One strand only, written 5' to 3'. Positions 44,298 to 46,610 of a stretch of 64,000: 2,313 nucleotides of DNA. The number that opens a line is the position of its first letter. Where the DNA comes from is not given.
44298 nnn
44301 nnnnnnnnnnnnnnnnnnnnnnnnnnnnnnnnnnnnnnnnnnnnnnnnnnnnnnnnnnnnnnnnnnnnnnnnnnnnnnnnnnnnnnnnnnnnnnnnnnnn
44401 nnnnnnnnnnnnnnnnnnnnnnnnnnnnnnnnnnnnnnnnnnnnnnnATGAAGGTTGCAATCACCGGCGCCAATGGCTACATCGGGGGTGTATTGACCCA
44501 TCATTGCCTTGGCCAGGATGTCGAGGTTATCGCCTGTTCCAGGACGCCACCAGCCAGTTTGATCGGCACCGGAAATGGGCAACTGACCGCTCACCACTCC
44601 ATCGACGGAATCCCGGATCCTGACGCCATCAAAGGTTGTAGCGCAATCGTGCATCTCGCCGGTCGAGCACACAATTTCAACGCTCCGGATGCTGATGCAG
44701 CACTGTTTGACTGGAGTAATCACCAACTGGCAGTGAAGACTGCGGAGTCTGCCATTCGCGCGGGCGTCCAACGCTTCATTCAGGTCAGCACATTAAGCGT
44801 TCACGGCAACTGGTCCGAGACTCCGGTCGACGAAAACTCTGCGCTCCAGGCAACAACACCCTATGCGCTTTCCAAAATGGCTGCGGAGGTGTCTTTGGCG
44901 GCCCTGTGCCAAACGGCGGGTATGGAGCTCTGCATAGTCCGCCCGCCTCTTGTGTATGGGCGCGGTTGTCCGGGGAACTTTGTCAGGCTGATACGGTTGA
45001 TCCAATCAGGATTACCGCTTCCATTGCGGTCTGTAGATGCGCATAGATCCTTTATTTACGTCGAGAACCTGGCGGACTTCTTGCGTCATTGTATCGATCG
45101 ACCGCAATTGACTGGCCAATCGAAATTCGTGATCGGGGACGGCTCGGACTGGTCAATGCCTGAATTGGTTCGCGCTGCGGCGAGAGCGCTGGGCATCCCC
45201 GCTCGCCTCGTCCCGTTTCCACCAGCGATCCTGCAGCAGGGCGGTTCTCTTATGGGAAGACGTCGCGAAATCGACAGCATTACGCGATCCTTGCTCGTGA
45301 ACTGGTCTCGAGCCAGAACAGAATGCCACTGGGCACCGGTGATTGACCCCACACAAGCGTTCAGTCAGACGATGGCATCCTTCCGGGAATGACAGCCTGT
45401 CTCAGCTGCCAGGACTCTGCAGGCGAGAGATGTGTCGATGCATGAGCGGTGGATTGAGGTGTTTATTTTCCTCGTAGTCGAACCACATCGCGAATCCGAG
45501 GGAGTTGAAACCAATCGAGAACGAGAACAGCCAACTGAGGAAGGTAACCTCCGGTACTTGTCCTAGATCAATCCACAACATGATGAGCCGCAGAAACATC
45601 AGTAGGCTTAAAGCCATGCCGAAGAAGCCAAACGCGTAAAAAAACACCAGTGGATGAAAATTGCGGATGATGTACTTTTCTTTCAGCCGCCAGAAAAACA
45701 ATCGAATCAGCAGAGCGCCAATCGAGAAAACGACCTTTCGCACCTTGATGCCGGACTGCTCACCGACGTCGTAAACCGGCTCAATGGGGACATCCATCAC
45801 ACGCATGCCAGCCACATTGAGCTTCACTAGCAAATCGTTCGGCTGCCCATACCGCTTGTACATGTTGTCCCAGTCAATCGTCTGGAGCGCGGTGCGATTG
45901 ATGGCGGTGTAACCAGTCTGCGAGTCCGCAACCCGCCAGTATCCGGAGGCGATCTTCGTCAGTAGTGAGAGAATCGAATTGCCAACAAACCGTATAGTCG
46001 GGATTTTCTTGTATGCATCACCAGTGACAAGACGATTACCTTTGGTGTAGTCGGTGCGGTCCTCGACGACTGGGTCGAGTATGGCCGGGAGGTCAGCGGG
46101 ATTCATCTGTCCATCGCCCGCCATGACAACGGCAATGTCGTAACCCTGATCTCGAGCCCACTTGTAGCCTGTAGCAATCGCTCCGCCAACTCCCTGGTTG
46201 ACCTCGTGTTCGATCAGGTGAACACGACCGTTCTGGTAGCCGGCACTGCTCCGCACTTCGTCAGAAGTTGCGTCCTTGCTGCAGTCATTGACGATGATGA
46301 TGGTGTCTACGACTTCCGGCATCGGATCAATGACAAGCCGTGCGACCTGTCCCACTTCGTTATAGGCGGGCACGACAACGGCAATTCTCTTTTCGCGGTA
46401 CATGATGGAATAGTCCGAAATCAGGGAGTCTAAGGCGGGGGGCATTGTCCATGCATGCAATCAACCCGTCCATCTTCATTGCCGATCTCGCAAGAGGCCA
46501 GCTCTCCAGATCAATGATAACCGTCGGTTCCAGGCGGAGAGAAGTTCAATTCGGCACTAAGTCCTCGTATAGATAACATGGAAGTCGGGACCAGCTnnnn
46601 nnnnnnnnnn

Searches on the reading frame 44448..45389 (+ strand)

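Call 19: search_protein_families(library=pfam, proteins=[window:44448-45389:+], max_evalue=0.001)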
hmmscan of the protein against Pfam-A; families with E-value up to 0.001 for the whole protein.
window:44448-45389:+ (314 aa): 7 families
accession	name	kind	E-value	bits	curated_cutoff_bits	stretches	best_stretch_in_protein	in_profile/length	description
PF01370.27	Epimerase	-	2.9e-31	109.2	20.9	1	3-230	1-240/240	NAD dependent epimerase/dehydratase family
PF16363.11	GDP_Man_Dehyd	-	1.4e-16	61.3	27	1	102-251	113-269/332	GDP-mannose 4,6 dehydratase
PF04321.23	RmlD_sub_bind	-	8.7e-12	45.1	27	1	1-220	1-201/287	RmlD substrate binding domain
PF01073.25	3Beta_HSD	-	1.3e-10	41.2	22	1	5-211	2-224/280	3-beta hydroxysteroid dehydrogenase/isomerase family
PF13460.12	NAD_binding_10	-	2.3e-10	41.1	27.2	1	7-169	1-146/184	NAD(P)H-binding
PF07993.18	NAD_binding_4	-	1.5e-07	31.3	20.1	1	64-178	89-216/258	Male sterility protein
PF05368.20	NmrA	-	0.0009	19.4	27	0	2-33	4-35/298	NmrA-like family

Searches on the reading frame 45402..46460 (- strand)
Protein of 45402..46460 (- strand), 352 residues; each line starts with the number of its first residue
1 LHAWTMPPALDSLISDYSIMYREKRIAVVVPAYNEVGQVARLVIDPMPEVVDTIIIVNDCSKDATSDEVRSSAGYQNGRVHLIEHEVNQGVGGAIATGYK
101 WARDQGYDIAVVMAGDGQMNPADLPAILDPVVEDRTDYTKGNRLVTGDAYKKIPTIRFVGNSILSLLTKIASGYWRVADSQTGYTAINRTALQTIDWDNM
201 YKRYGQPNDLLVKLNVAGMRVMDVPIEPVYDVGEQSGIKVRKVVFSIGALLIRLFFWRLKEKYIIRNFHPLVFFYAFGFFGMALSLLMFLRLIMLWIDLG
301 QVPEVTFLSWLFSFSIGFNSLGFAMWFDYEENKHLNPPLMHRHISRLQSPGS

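Call 19: search_protein_families(library=pfam, proteins=[window:45402-46460:-], max_evalue=0.001)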
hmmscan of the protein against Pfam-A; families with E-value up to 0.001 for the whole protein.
window:45402-46460:- (352 aa): 2 families
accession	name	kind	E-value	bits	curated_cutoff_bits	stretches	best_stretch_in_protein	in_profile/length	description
PF00535.33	Glycos_transf_2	-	5.5e-20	72.4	23.3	1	28-194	2-166/168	Glycosyl transferase family 2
PF13641.12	Glyco_tranf_2_3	-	0.00055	20.4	27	1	25-130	2-110/230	Glycosyltransferase like family 2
